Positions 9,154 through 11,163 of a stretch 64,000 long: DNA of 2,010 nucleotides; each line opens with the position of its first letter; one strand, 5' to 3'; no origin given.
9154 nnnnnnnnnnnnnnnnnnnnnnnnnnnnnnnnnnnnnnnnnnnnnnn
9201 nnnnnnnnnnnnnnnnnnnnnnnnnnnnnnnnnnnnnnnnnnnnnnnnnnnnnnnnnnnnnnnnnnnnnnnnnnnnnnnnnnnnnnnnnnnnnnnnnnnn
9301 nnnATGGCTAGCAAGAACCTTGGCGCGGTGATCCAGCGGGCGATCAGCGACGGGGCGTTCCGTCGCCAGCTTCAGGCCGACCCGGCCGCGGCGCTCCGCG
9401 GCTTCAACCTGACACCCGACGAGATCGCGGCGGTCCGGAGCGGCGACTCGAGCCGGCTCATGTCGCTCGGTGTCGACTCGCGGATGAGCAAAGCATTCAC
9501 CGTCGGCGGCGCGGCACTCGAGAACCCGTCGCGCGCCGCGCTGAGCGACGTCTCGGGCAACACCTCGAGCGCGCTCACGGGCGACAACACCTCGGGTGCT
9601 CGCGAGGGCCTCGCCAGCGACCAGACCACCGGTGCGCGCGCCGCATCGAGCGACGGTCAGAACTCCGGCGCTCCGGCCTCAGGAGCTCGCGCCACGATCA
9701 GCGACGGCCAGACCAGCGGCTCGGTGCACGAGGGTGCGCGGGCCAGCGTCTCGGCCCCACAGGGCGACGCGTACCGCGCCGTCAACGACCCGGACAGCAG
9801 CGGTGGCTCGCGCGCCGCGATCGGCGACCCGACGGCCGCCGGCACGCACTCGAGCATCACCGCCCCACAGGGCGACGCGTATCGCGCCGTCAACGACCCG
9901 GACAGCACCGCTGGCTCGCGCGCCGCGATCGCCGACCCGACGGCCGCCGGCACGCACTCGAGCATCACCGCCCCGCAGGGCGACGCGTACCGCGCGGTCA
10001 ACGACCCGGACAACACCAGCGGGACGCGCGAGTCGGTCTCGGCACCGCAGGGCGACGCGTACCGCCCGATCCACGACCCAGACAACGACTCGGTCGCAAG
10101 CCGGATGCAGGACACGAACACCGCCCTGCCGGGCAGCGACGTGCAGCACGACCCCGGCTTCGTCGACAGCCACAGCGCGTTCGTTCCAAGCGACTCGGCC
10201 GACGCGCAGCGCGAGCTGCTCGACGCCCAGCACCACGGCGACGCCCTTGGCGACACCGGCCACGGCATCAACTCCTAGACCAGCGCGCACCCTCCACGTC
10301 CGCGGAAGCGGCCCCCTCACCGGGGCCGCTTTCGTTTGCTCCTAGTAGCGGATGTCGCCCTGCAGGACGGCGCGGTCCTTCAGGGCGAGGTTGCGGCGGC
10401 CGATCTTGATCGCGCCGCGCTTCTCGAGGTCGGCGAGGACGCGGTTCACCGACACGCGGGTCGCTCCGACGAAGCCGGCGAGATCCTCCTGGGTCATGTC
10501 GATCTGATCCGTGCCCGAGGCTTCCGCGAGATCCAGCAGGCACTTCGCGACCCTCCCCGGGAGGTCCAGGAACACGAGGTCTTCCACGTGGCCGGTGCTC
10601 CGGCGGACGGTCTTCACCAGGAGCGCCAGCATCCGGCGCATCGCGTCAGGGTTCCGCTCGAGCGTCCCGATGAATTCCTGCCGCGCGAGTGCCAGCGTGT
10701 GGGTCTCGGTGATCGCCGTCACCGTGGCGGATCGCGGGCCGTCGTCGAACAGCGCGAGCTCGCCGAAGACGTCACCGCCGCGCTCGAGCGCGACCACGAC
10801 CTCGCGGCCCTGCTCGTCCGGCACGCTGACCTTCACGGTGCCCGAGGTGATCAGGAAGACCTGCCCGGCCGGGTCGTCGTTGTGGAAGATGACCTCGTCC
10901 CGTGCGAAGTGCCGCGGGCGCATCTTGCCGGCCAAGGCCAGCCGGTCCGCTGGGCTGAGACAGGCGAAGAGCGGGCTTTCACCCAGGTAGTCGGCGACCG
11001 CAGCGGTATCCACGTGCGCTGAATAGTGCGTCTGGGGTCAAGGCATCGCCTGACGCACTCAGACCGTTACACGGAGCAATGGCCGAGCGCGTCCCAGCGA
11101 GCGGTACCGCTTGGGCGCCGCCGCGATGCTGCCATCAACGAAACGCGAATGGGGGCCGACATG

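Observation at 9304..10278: Protein with NHLP/Nif11-like leader-type N-domain and tandem 36-aa repeats (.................THSSIT): candidate multi-core precursor or protease substrate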

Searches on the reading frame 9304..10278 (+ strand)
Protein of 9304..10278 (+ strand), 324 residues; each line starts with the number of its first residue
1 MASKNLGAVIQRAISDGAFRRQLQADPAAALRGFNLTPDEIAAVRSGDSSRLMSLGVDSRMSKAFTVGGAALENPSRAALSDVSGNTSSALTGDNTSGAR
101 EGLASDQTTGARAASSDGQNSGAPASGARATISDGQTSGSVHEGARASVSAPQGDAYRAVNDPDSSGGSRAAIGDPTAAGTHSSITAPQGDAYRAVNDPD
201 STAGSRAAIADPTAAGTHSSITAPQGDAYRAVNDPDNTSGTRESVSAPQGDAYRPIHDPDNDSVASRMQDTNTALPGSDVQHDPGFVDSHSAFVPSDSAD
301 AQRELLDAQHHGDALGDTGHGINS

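Call 4: search_protein_families(library=ncbifam, proteins=[window:9304-10278:+], max_evalue=1)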
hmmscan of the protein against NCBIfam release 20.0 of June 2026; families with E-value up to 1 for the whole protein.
window:9304-10278:+ (324 aa): 3 families
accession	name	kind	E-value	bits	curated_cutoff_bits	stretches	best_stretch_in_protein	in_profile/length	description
NF038399.1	NH_RiPP_Os17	domain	8.2e-18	64.3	40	1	5-62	2-63/63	Os1348 family NHLP clan protein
TIGR04509.1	mod_pep_NH_fam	subfamily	0.00025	21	34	1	4-41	5-42/87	NHLP-related RiPP peptide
TIGR03793.1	leader_NHLP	domain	0.051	13.4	50.9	1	8-33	8-33/77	NHLP leader peptide family RiPP precursor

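Call 5: search_protein_families(library=pfam, proteins=[window:9304-10278:+], max_evalue=1)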
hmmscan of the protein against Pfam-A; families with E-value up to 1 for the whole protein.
window:9304-10278:+ (324 aa): 2 families
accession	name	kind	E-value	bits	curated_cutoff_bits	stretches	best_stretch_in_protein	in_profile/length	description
PF14407.11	Frankia_peptide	-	3.2e-08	34.2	48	1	9-60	5-60/63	Ribosomally synthesized peptide prototyped by Frankia Franean1_4349.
PF07746.16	LigA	-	0.00038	21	25.3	1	17-58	11-52/87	Aromatic-ring-opening dioxygenase LigAB, LigA subunit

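Call 7: find_homologous_proteins(query=window:9304-10275:+, max_evalue=0.001)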
Query window:9304-10275:+ (324 aa): 200 proteins with E <= 0.001 among 8000 candidates; the best 120 are listed.
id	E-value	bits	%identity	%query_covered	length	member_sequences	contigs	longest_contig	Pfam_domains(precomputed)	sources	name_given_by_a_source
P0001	4.1e-124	432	67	98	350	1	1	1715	PF14407.12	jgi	jgi:hypothetical protein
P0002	2.1e-110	387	64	98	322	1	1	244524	PF14407.12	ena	-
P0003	3.1e-104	367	64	100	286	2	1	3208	PF14407.12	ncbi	-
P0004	6.9e-102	359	58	100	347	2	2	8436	PF14407.12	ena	-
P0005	8.9e-100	352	64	98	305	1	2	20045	PF14407.12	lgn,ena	-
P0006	1.3e-98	349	58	100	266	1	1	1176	PF14407.12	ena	-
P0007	8.2e-98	346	60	100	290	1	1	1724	PF14407.12,PF19756.5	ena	-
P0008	7.6e-94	333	59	100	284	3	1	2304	PF14407.12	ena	-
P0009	9.5e-92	326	53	100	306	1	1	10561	PF14407.12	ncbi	ncbi:MAG: Os1348 family NHLP clan protein [Chloroflexota bacterium]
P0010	6.8e-91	323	56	100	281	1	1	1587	PF14407.12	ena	-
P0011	1.0e-90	323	57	100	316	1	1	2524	PF14407.12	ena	-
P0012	2.2e-84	302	52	100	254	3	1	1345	PF14407.12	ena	-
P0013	7.8e-84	300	55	100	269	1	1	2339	PF14407.12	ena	-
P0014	3.4e-83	298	56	100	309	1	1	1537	PF14407.12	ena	-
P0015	1.9e-82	295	54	98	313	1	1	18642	PF14407.12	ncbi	-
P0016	5.1e-81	291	52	100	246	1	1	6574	PF14407.12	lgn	-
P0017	7.2e-71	257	50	100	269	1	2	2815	PF14407.12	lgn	-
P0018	7.3e-69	251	58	63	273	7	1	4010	PF14407.12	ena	-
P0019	2.8e-68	249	51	96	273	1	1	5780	PF14407.12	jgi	-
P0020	3.1e-65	239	61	73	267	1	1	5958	PF14407.12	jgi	jgi:hypothetical protein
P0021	3.5e-63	232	50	98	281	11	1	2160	PF14407.12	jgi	-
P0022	6.0e-61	225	58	64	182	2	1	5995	PF14407.12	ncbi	-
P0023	1.4e-56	211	47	98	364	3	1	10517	PF14407.12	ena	-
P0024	9.9e-52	195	46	99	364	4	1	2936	PF14407.12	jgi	-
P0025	1.1e-51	195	47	96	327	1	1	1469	PF14407.12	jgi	jgi:hypothetical protein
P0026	5.2e-51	192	44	96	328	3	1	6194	PF14407.12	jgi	-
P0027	2.1e-50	190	46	99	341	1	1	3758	PF14407.12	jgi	jgi:hypothetical protein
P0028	9.3e-50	188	48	99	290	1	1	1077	PF14407.12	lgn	-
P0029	1.0e-49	188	44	98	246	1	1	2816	PF14407.12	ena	-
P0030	1.8e-49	187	41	99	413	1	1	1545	PF14407.12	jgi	jgi:hypothetical protein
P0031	2.4e-49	187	48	99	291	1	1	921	PF14407.12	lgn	-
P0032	2.8e-49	187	46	99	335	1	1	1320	PF14407.12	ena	-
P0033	3.2e-49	186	47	99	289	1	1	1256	PF14407.12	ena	-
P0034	5.6e-49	186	45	97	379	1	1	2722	PF14407.12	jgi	jgi:hypothetical protein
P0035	2.3e-48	184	47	99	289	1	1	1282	PF14407.12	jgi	-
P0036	2.7e-48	183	44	99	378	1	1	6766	PF14407.12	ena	-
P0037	3.3e-48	183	46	99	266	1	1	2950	PF14407.12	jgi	jgi:hypothetical protein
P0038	3.4e-48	183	45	99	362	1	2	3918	PF14407.12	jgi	jgi:hypothetical protein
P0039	3.9e-48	183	39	97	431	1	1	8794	PF14407.12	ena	-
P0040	5.2e-48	182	45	99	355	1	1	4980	PF14407.12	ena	-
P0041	8.9e-48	182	43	100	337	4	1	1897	PF14407.12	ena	-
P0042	9.3e-48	182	45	100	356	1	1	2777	PF14407.12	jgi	jgi:hypothetical protein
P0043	1.1e-47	181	44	99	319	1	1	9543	PF14407.12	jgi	jgi:hypothetical protein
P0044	1.6e-47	181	42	99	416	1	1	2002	PF14407.12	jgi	jgi:hypothetical protein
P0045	1.6e-47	181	44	99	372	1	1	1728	PF14407.12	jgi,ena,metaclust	metaclust:\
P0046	1.7e-47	181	68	38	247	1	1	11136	PF14407.12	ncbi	-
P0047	1.8e-47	181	46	99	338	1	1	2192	PF14407.12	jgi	jgi:hypothetical protein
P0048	2.3e-47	180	44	99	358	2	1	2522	PF14407.12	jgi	jgi:hypothetical protein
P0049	2.9e-47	180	68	38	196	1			PF14407.12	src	-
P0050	3.7e-47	180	47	97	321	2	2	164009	PF14407.12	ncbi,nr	ncbi:MAG TPA: hypothetical protein DCK98_04905 [Chloroflexi bacterium]|nr:hypothetical protein [Chlo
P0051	4.2e-47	179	45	99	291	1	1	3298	PF14407.12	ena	-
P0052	5.5e-47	179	45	99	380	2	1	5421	PF14407.12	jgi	jgi:hypothetical protein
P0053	1.2e-46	178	46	99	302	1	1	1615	PF14407.12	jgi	jgi:hypothetical protein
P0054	2.8e-46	177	42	99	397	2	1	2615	PF14407.12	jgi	jgi:hypothetical protein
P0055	3.1e-46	177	44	98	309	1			PF14407.12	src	-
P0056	8.2e-46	175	47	72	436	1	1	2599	PF14407.12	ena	-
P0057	9.3e-46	175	42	99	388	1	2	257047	PF14407.12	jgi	jgi:hypothetical protein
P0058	1.1e-45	175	65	38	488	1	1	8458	PF14407.12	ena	-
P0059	1.8e-45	174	43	100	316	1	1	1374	PF14407.12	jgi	jgi:hypothetical protein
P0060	2.2e-45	174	44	100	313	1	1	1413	PF14407.12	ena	-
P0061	3.5e-45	173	40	99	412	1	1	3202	PF14407.12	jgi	jgi:hypothetical protein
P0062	4.5e-45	173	43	96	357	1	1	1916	PF14407.12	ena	-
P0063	9.2e-45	172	77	38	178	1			PF14407.12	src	-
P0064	1.3e-44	171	41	98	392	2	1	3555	PF14407.12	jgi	jgi:hypothetical protein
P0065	1.5e-44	171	46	99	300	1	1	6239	PF14407.12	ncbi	-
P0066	1.9e-44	171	46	95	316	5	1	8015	PF14407.12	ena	-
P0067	4.2e-44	170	42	99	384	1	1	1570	PF14407.12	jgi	jgi:hypothetical protein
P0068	1.8e-43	168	43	98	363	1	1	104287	PF14407.12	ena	-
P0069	3.8e-43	166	42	100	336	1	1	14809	PF14407.12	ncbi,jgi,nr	ncbi:MAG: Ribosomally synthesized peptide [Chloroflexota bacterium]|jgi:hypothetical protein|nr:Ribo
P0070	4.7e-43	166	41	96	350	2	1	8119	PF14407.12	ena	-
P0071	7.5e-43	166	43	96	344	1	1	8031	PF14407.12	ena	-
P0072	1.2e-42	165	43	99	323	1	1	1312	PF14407.12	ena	-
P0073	7.1e-42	162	51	72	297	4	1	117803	PF14407.12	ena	-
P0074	1.3e-41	161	62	39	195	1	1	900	PF14407.12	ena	-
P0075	4.3e-41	160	41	98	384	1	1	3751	PF14407.12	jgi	jgi:hypothetical protein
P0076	6.0e-41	159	43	99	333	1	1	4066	PF14407.12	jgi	-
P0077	6.8e-41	159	42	96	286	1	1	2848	PF14407.12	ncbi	-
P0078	2.7e-40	157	48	70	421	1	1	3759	PF14407.12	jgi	jgi:hypothetical protein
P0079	3.4e-40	157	43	100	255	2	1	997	PF14407.12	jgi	jgi:hypothetical protein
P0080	4.2e-40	156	58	50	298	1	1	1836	PF14407.12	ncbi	ncbi:MAG TPA: Os1348 family NHLP clan protein [Candidatus Limnocylindria bacterium]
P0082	5.7e-40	156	55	61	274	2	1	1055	PF14407.12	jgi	-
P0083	8.0e-40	156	54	61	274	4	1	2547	PF14407.12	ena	-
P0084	8.8e-40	155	47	85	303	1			PF14407.12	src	-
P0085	1.1e-39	155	44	98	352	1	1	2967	PF14407.12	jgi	jgi:hypothetical protein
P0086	1.4e-39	155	49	73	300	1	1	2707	PF14407.12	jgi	jgi:hypothetical protein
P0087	1.5e-39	155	43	100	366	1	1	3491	PF14407.12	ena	-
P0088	2.0e-39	154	74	26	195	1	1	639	PF14407.12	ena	-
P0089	2.7e-39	154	51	72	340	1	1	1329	PF14407.12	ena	-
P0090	2.7e-39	154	39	96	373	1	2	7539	PF14407.12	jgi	jgi:hypothetical protein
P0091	8.6e-39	152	49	70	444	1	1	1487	PF14407.12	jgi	jgi:hypothetical protein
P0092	1.3e-38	152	42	99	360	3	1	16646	PF14407.12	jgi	jgi:hypothetical protein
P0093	2.1e-38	151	50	73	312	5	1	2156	PF14407.12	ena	-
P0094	4.3e-38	150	47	85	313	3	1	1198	PF14407.12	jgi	jgi:hypothetical protein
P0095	4.4e-38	150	43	99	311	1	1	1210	PF14407.12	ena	-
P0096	5.6e-38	150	41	98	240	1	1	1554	PF14407.12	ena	-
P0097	1.7e-37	148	42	90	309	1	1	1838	PF14407.12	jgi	jgi:hypothetical protein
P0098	2.1e-37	148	41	98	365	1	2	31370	PF14407.12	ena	-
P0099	2.7e-37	147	72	36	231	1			PF14407.12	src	-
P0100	2.9e-37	147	51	63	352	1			PF14407.12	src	-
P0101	4.5e-37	147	42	98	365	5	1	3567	PF14407.12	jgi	-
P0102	7.2e-37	146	44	90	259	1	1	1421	PF14407.12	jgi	jgi:hypothetical protein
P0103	1.3e-36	145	41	97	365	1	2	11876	PF14407.12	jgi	jgi:hypothetical protein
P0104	4.0e-36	143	52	62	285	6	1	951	PF14407.12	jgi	jgi:hypothetical protein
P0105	4.3e-36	143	71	33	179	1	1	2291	PF14407.12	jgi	-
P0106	5.5e-36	143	57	50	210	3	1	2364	PF14407.12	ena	-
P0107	8.3e-36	142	56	51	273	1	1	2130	PF14407.12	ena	-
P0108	9.7e-36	142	44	98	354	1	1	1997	PF14407.12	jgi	-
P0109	1.4e-35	142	45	90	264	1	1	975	PF14407.12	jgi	jgi:hypothetical protein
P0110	1.4e-35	142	40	97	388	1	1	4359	PF14407.12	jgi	jgi:hypothetical protein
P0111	1.9e-35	141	58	49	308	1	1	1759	PF14407.12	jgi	jgi:hypothetical protein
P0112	3.1e-35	141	71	34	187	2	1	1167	PF14407.12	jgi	-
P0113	4.4e-35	140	49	72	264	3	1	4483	PF14407.12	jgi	jgi:hypothetical protein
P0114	6.3e-35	139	44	90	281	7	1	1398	PF14407.12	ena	-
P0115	9.0e-35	139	40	98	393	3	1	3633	PF14407.12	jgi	jgi:hypothetical protein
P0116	1.3e-34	138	68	35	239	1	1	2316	PF14407.12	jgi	jgi:hypothetical protein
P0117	1.6e-34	138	48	76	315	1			PF14407.12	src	-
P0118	5.1e-34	137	49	65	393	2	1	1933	PF14407.12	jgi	jgi:hypothetical protein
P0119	1.8e-33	135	42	97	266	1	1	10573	PF14407.12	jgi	jgi:hypothetical protein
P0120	2.7e-33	134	53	51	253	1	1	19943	PF14407.12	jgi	jgi:hypothetical protein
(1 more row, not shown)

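Call 10: find_encoding_contigs(protein=P0002, flank=10000, max_places=3)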
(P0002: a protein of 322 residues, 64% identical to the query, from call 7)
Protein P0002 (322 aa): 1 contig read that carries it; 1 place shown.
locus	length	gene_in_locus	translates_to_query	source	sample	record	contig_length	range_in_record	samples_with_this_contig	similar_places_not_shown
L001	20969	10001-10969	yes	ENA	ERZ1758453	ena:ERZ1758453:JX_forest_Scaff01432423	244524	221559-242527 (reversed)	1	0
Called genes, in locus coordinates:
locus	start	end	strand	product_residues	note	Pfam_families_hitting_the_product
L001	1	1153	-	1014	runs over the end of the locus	PF00211:Guanylate_cyc, PF13191:AAA_16, PF13401:AAA_22 (faint)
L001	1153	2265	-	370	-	PF00072:Response_reg, PF00211:Guanylate_cyc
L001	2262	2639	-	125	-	PF00072:Response_reg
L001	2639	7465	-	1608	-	PF01590:GAF, PF13185:GAF_2, PF13492:GAF_3, PF01590:GAF, PF13185:GAF_2, PF13492:GAF_3, PF01590:GAF, PF13185:GAF_2, +20 more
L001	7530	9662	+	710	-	PF02163:Peptidase_M50, PF00027:cNMP_binding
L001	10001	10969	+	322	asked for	PF14407:Frankia_peptide (weak)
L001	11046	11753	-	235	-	PF00027:cNMP_binding, PF13545:HTH_Crp_2, PF00325:Crp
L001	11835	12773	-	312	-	PF00296:Bac_luciferase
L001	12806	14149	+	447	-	PF00202:Aminotran_3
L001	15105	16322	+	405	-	PF01979:Amidohydro_1, PF07969:Amidohydro_3 (faint)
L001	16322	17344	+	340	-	PF05544:Pro_racemase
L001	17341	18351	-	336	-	PF00296:Bac_luciferase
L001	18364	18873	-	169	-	PF01243:PNPOx_N, PF12900:Pyridox_ox_2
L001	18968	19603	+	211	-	PF01996:F420_ligase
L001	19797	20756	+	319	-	PF01510:Amidase_2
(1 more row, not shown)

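Call 11: find_encoding_contigs(protein=P0050, flank=10000, max_places=3)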
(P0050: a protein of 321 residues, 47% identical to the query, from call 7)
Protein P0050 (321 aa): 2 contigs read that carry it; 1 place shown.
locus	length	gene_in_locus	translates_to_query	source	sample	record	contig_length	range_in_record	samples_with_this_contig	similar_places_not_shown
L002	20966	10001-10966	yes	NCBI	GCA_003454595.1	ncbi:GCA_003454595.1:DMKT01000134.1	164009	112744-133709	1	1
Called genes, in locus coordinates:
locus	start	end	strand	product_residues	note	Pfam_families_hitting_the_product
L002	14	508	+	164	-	PF05163:DinB, PF12867:DinB_2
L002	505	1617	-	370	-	PF00072:Response_reg, PF00211:Guanylate_cyc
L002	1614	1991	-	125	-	PF00072:Response_reg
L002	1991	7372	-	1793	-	PF01590:GAF, PF13185:GAF_2, PF01590:GAF, PF13185:GAF_2, PF01590:GAF, PF13185:GAF_2, PF13492:GAF_3, PF01590:GAF, +23 more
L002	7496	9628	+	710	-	PF02163:Peptidase_M50, PF00027:cNMP_binding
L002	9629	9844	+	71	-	-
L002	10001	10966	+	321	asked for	PF14407:Frankia_peptide (weak)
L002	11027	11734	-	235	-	PF00027:cNMP_binding, PF13545:HTH_Crp_2, PF00325:Crp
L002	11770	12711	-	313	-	PF00296:Bac_luciferase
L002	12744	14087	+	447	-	PF00202:Aminotran_3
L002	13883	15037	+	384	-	PF00296:Bac_luciferase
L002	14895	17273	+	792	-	PF05544:Pro_racemase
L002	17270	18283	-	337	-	PF00296:Bac_luciferase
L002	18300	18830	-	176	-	PF01243:PNPOx_N, PF12900:Pyridox_ox_2 (weak)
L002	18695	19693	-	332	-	PF00296:Bac_luciferase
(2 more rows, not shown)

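Call 63: predict_structure(alignment_id=A3)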
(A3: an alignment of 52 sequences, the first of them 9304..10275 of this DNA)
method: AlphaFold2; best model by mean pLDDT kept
length: 324 residues; sequences in the alignment: 52
mean_pLDDT: 50.1   pTM: 0.22
mean pLDDT of the five models: 50.1, 48.3, 47.8, 45.8, 45.1
residues with pLDDT >= 90: 0; 70-90: 25; 50-70: 108; < 50: 191
segments of 3 or more residues with pLDDT < 50: 68-114, 118-122, 124-134, 139-141, 144-159, 164-170, 174-198, 200-212, 217-220, 222-244, 247-249, 261-263, 265-267, 269-272, 287-289
pLDDT, mean of each block of 10 residues (from residue 1): 59 61 67 75 77 70 54 39 38 37 42 44 46 47 47 44 45 46 40 43 42 48 44 43 48 49 47 52 49 51 55 55 50
secondary structure, 60 per line:
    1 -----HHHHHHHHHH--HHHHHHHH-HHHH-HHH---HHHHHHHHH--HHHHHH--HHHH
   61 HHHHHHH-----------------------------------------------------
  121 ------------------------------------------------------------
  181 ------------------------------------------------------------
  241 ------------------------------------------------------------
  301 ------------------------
elements in order: H6-15 H18-25 H27-30 H38-46 H49-54 H57-67

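Call 77: search_protein_families(library=padloc, proteins=[window:9304-10275:+], max_evalue=0.1)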
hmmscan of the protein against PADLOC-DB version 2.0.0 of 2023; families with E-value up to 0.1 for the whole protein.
window:9304-10275:+ (324 aa): 0 families

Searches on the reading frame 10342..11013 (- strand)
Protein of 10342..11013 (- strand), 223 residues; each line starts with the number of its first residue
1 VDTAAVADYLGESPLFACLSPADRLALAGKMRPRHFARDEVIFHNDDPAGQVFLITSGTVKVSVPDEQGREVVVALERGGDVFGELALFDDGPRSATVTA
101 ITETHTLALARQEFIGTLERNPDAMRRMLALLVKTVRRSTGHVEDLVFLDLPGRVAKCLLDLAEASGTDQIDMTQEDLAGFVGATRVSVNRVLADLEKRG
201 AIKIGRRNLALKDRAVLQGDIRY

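Call 4: search_protein_families(library=ncbifam, proteins=[window:10342-11013:-], max_evalue=1)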
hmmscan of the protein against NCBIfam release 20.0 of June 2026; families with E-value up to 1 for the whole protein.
window:10342-11013:- (223 aa): 13 families
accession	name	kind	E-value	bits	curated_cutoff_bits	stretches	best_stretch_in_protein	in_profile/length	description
NF008732.0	PRK11753.1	equivalog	7.4e-28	97.5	266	1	33-205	25-204/214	cAMP-activated global transcriptional regulator CRP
NF050806.1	TransRegFixKCaul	equivalog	6.3e-21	74.6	300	1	34-218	26-211/215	transcriptional regulator FixK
TIGR03697.1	NtcA_cyano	equivalog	2.2e-17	63.5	244.95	1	41-216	3-187/193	global nitrogen regulator NtcA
NF010499.0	PRK13918.1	equivalog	5.2e-14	52.2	274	1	38-218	19-198/205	CRP/FNR family transcriptional regulator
NF058543.1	ActPatMycb56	equivalog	7.1e-14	51.4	460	1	15-130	3-116/317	acetyltransferase Pat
NF041163.2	encap_f2b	equivalog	3.4e-12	46.2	400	1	9-132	72-196/450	family 2B encapsulin nanocompartment shell protein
NF052518.1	TransRegLdrP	equivalog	5.6e-12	46.1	300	1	35-218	3-185/195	transcriptional regulator LdrP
NF006901.0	PRK09392.1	equivalog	1e-08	34.8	211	1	14-217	13-217/236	transcriptional activator FtrB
TIGR03896.1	cyc_nuc_ocin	subfamily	5.3e-08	32.6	161.05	1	33-129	163-259/317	bacteriocin-type transport-associated protein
NF053664.1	TransRegPtrACyano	equivalog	6e-08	32.2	300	1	51-206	29-184/196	Crp/Fnr family transcriptional regulator PtrA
NF008365.0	PRK11161.1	subfamily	9.2e-07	28.4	228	1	35-217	51-239/250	fumarate/nitrate reduction transcriptional regulator Fnr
NF007707.0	PRK10402.1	subfamily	6.3e-06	25.9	180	1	30-218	30-215/226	transcriptional regulator YeiL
NF045989.1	TransRegFnrLRhodb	equivalog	1.8e-05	24.1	300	1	34-217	39-231/245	transcriptional regulator FnrL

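Call 5: search_protein_families(library=pfam, proteins=[window:10342-11013:-], max_evalue=1)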
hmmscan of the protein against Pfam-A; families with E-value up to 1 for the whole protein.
window:10342-11013:- (223 aa): 9 families
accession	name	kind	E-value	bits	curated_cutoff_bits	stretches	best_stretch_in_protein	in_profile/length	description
PF00027.35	cNMP_binding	-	1.4e-23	83.1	27.5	1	34-121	2-89/89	Cyclic nucleotide-binding domain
PF13545.12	HTH_Crp_2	-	1.4e-17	63.9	27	1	153-218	1-68/70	Crp-like helix-turn-helix domain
PF00325.26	Crp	-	2.2e-10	40.5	21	1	172-202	2-32/32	Bacterial regulatory proteins, crp family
PF01047.28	MarR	-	0.002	18.4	24.6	1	170-202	15-47/59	MarR family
PF25213.1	HVO_A0261_N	-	0.019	15.3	35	1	173-203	25-55/86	HVO_A0261 N-terminal domain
PF24034.1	DUF7343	-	0.024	14.9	27.6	1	173-209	19-58/62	Domain of unknown function (DUF7343)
PF12802.13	MarR_2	-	0.026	15.1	27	1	169-203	20-51/61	MarR family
PF13412.12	HTH_24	-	0.1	12.6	21.9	1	173-203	18-48/48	Winged helix-turn-helix DNA-binding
PF01978.25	TrmB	-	0.18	12.1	25.6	1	173-207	23-57/68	Sugar-specific transcriptional regulator TrmB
